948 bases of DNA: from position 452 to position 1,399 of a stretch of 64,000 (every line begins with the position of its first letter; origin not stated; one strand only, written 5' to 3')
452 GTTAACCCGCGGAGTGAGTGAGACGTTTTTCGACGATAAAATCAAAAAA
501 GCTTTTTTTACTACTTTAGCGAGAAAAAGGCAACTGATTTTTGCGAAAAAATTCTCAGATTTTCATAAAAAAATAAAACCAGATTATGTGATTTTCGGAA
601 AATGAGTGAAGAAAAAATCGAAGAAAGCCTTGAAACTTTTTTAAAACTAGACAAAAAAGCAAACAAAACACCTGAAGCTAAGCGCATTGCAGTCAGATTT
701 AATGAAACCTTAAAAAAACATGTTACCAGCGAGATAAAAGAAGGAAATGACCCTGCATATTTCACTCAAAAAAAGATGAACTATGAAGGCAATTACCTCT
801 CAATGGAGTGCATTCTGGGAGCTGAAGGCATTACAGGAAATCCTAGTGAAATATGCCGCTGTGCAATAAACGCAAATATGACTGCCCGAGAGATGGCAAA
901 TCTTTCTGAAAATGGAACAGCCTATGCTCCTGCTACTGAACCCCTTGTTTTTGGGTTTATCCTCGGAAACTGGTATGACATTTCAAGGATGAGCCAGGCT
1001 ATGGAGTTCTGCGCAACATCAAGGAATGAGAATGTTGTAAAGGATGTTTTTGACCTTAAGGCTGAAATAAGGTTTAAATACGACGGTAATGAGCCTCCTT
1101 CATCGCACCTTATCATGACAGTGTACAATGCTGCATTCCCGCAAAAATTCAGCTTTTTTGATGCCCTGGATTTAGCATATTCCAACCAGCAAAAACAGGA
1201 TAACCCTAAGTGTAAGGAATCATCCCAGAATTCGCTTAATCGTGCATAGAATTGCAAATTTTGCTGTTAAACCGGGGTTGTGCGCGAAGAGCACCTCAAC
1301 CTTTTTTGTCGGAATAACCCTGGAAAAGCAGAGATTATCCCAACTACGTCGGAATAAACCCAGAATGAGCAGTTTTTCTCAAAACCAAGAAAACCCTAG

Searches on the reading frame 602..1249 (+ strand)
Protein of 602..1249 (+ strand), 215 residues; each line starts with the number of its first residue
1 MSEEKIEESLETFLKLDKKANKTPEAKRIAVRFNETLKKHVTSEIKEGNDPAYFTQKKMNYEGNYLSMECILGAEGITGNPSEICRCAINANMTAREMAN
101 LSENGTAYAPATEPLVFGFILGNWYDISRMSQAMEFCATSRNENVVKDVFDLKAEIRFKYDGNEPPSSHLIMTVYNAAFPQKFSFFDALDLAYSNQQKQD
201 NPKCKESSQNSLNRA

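Call 56: find_encoding_contigs(protein=window:602-1249:+, flank=10000, max_places=10)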
Protein window:602-1249:+ (215 aa): 1 contig read that carries it; 1 place shown.
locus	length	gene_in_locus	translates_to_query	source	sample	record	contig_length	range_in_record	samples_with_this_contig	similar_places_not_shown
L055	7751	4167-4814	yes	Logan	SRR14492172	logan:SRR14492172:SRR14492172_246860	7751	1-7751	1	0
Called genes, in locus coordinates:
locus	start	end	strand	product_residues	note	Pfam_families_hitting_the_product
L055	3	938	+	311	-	?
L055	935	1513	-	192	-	-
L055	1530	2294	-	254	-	-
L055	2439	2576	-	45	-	-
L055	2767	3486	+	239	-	PF09754:PAC2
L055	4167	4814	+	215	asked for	-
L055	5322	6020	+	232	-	-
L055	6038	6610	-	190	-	-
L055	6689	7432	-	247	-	-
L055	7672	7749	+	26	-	?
